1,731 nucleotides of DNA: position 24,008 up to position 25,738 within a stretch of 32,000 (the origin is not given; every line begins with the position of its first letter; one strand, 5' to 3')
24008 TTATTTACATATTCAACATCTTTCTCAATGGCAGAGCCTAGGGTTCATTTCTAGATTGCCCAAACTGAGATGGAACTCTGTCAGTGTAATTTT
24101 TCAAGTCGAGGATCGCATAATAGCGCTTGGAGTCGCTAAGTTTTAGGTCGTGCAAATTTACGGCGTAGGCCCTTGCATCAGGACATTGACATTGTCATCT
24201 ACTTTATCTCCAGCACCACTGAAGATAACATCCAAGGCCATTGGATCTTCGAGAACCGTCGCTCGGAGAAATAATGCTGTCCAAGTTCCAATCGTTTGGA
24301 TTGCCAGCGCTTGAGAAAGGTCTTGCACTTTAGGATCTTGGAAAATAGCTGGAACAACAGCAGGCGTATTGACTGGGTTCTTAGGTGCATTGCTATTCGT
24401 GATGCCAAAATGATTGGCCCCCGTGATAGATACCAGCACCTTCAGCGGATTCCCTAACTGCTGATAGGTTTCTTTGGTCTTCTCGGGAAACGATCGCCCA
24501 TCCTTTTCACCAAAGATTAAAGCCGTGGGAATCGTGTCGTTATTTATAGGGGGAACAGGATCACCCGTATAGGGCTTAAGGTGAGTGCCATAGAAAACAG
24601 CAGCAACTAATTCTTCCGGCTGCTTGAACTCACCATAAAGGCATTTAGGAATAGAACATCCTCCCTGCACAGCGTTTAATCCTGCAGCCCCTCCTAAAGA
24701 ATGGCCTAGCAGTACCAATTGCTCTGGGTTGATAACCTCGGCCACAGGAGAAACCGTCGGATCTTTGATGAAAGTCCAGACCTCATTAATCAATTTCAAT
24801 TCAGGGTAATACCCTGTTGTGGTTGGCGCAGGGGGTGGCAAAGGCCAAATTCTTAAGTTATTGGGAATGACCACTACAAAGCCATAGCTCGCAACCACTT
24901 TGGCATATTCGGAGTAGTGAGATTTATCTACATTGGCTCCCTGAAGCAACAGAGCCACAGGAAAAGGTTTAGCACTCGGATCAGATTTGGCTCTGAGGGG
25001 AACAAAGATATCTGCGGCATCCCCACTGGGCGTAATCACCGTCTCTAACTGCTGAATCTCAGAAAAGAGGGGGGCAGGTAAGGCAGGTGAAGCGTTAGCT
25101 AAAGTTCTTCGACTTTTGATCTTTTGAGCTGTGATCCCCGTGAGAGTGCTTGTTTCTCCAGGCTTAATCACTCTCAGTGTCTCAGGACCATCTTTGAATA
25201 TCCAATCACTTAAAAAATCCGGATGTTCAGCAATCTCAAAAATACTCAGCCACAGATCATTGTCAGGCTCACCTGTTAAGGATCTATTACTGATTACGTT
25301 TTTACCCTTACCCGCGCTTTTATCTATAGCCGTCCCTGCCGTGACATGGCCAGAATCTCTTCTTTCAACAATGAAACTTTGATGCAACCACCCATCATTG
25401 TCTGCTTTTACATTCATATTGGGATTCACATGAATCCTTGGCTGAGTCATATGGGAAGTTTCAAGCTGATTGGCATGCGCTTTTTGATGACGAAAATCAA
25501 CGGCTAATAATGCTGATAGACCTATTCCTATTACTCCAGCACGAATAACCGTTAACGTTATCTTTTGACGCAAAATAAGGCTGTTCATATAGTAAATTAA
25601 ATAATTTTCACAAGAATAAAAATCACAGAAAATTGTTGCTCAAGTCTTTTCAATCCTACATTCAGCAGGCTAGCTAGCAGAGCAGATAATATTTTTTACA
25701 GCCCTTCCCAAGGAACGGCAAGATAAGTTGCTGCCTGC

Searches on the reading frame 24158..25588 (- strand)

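Call 31: search_protein_families(library=pfam, proteins=[window:24158-25588:-], max_evalue=0.001)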
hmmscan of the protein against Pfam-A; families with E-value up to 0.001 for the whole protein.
window:24158-25588:- (476 aa): 3 families
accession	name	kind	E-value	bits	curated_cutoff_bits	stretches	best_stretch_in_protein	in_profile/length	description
PF07224.18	Chlorophyllase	-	8.5e-08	31.8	26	1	207-302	40-129/301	Chlorophyllase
PF12695.13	Abhydrolase_5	-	8.8e-07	29.3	27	0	214-242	4-32/164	Alpha/beta hydrolase family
PF12740.14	PETase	-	0.0005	20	28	0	222-309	67-145/263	PET hydrolase-like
